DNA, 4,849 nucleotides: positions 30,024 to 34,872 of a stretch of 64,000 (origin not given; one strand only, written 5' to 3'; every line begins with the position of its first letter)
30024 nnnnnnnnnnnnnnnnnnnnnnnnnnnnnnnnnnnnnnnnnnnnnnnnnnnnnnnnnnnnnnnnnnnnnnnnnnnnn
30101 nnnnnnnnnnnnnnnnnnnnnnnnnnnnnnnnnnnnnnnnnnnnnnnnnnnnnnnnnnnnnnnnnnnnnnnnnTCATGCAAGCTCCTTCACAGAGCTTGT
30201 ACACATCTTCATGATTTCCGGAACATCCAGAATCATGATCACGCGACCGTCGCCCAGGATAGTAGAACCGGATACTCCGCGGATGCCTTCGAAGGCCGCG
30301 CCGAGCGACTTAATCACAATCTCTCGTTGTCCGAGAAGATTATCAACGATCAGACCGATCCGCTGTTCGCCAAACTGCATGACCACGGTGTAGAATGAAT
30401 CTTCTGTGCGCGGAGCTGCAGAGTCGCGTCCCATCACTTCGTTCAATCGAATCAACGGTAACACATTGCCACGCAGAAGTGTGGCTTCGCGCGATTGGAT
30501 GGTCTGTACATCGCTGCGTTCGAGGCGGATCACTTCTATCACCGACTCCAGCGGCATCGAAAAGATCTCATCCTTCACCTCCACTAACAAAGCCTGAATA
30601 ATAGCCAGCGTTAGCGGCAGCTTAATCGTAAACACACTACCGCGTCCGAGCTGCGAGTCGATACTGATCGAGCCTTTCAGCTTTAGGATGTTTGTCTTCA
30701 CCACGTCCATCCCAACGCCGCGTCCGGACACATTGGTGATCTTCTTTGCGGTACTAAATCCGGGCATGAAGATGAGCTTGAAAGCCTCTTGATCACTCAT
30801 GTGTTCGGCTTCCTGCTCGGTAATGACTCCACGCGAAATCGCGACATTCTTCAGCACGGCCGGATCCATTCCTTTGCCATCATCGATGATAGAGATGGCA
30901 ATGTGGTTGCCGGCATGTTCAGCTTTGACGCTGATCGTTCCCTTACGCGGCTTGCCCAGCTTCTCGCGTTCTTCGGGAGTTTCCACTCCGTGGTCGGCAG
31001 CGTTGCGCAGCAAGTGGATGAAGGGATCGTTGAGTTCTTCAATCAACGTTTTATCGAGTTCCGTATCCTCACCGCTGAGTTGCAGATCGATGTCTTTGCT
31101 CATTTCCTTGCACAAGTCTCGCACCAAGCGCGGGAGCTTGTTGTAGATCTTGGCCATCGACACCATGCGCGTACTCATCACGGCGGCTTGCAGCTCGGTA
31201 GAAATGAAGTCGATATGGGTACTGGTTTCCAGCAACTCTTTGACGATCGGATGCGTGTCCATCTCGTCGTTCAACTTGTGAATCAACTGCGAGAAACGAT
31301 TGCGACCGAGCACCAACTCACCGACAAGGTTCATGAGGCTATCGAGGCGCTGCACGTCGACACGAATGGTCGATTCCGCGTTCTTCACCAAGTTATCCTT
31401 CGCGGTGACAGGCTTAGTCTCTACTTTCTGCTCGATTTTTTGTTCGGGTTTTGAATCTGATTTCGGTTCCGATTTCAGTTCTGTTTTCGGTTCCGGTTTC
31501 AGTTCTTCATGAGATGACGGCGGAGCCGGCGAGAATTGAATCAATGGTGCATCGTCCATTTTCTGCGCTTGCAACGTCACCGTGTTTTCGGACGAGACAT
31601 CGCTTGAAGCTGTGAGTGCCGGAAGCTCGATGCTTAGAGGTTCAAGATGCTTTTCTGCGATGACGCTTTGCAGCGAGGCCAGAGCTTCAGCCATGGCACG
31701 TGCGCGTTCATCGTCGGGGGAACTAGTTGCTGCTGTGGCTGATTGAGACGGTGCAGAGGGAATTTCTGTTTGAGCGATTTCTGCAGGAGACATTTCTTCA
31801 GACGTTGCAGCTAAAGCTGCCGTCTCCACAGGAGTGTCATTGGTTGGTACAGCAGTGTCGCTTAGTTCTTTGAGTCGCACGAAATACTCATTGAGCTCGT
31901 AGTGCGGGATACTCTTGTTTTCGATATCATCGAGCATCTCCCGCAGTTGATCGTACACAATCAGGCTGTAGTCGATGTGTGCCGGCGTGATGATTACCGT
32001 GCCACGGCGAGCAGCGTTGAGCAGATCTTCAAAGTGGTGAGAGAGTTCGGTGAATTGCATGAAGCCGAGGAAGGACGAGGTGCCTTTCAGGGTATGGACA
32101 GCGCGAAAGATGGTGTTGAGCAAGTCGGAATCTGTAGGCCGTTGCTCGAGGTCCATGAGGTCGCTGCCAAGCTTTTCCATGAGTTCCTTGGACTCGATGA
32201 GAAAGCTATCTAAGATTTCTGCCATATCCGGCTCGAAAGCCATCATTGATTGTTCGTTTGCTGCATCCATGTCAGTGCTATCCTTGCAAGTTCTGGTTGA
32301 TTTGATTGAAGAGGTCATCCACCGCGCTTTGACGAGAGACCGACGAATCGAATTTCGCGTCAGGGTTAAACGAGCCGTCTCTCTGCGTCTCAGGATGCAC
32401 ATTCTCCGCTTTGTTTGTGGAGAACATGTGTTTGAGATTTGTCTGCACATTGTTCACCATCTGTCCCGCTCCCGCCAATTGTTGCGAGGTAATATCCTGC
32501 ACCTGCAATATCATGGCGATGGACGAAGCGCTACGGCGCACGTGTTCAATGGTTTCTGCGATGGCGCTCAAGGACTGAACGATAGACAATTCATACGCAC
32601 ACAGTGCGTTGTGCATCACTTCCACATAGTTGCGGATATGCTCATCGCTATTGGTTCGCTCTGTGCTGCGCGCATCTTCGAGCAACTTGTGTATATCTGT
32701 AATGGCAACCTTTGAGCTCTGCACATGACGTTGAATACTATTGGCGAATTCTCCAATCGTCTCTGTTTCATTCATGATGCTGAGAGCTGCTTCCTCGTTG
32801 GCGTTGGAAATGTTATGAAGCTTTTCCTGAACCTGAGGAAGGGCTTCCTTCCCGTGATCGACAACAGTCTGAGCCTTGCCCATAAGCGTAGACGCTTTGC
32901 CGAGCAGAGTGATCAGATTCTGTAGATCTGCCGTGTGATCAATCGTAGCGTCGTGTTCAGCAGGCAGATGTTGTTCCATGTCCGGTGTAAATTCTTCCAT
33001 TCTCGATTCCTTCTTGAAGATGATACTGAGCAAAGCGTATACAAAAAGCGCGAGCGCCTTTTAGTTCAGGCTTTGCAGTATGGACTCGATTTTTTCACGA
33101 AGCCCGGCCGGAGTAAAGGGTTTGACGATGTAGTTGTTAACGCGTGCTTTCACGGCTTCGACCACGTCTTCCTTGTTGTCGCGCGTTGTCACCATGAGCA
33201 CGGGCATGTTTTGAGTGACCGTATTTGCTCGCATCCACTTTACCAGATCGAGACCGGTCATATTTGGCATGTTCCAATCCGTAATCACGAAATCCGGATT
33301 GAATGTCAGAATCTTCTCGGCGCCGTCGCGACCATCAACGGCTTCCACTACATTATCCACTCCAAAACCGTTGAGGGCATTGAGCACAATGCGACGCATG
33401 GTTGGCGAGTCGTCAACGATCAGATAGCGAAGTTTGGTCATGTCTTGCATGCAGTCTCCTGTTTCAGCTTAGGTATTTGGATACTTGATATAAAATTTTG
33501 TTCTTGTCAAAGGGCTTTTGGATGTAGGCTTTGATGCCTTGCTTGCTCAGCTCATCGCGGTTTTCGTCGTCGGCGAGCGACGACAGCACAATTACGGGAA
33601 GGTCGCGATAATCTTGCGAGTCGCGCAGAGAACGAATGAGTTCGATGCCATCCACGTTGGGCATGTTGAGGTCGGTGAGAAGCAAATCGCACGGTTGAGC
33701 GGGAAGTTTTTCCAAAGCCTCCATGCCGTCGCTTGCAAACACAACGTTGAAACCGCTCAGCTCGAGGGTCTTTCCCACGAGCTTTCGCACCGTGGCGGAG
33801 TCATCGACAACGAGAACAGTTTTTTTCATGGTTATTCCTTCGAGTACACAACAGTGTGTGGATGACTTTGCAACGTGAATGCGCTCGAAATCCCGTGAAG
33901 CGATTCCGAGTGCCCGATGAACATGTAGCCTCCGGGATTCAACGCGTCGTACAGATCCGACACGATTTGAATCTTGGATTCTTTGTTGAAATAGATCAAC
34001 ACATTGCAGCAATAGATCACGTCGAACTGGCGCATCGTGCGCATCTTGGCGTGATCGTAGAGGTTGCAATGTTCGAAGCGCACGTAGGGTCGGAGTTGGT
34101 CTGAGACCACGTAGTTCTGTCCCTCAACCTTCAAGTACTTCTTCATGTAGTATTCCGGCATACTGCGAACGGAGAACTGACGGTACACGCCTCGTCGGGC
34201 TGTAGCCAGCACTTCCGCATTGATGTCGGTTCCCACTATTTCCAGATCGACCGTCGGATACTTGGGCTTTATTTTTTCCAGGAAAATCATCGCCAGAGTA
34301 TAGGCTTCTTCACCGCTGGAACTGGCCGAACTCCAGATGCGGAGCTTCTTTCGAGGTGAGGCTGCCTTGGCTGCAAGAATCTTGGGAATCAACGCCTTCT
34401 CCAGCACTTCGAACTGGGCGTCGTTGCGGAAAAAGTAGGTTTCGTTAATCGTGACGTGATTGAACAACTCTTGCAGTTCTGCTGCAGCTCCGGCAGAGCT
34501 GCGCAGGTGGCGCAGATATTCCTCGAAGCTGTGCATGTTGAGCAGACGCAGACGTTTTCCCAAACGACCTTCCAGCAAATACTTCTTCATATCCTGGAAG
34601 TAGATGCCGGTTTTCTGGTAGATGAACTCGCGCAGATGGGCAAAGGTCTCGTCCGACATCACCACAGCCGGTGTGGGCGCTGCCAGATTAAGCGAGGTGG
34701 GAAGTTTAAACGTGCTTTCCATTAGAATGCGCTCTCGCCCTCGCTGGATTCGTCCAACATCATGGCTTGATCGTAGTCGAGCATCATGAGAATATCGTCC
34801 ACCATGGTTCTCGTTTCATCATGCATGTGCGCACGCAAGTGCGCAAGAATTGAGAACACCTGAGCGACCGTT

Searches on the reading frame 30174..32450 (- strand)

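Call 50: search_protein_families(library=pfam, proteins=[window:30174-32450:-], max_evalue=0.00001)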
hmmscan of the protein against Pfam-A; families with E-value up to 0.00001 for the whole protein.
window:30174-32450:- (758 aa): 4 families
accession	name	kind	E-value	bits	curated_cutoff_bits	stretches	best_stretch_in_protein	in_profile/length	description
PF01584.24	CheW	-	3.8e-28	98.3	23.5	1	619-748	1-135/138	CheW-like domain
PF02895.20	H-kinase_dim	-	2.9e-20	72.9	23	1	359-426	1-67/68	Signal transducing histidine kinase, homodimeric domain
PF02518.31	HATPase_c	-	8.7e-18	65.2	26.4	1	478-614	7-110/111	Histidine kinase-, DNA gyrase B-, and HSP90-like ATPase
PF01627.28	Hpt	-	7.6e-17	61.8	24.6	1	78-178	1-83/84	Hpt domain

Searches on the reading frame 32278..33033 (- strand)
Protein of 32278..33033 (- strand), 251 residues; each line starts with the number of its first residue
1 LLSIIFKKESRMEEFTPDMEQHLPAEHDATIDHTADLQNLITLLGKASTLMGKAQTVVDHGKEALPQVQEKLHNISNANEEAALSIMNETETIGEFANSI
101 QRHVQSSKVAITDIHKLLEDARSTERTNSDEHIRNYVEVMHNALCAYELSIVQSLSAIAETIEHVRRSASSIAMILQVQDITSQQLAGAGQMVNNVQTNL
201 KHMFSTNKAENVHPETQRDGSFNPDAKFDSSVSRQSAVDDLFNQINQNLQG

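Call 50: search_protein_families(library=pfam, proteins=[window:32278-33033:-], max_evalue=0.00001)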
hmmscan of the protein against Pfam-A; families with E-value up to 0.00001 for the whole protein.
window:32278-33033:- (251 aa): 1 family
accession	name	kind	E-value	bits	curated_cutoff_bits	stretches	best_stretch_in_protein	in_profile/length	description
PF04344.18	CheZ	-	1.9e-06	28.4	30.7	1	57-244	26-200/203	Chemotaxis phosphatase, CheZ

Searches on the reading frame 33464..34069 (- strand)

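Call 50: search_protein_families(library=pfam, proteins=[window:33464-34069:-], max_evalue=0.00001)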
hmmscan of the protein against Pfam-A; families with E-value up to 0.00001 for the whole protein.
window:33464-34069:- (201 aa): 1 family
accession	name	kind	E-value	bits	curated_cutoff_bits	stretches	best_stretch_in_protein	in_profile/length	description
PF00072.30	Response_reg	-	3.2e-28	98.5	30.2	1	85-194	1-108/111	Response regulator receiver domain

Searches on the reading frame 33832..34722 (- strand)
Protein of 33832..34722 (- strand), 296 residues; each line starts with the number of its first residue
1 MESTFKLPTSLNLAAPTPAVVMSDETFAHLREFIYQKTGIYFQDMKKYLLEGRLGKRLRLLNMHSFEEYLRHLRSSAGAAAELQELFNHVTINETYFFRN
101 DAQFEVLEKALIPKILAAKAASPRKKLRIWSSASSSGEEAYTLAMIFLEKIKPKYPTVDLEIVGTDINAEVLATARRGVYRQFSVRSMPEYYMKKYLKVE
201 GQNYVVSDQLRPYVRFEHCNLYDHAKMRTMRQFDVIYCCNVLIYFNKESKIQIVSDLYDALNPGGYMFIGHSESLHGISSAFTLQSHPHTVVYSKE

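Call 50: search_protein_families(library=pfam, proteins=[window:33832-34722:-], max_evalue=0.00001)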
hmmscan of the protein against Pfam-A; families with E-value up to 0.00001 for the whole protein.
window:33832-34722:- (296 aa): 4 families
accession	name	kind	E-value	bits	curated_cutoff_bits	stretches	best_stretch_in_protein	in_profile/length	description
PF01739.24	CheR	-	1.1e-55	188.6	27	1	93-287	1-191/195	CheR methyltransferase, SAM binding domain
PF03705.20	CheR_N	-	6.4e-16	58.2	27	1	27-76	3-52/53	CheR methyltransferase, all-alpha domain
PF08242.18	Methyltransf_12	-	3e-07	31.5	30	0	151-266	14-97/98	Methyltransferase domain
PF13649.12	Methyltransf_25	-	3.8e-06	27.9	27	0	212-265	46-97/97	Methyltransferase domain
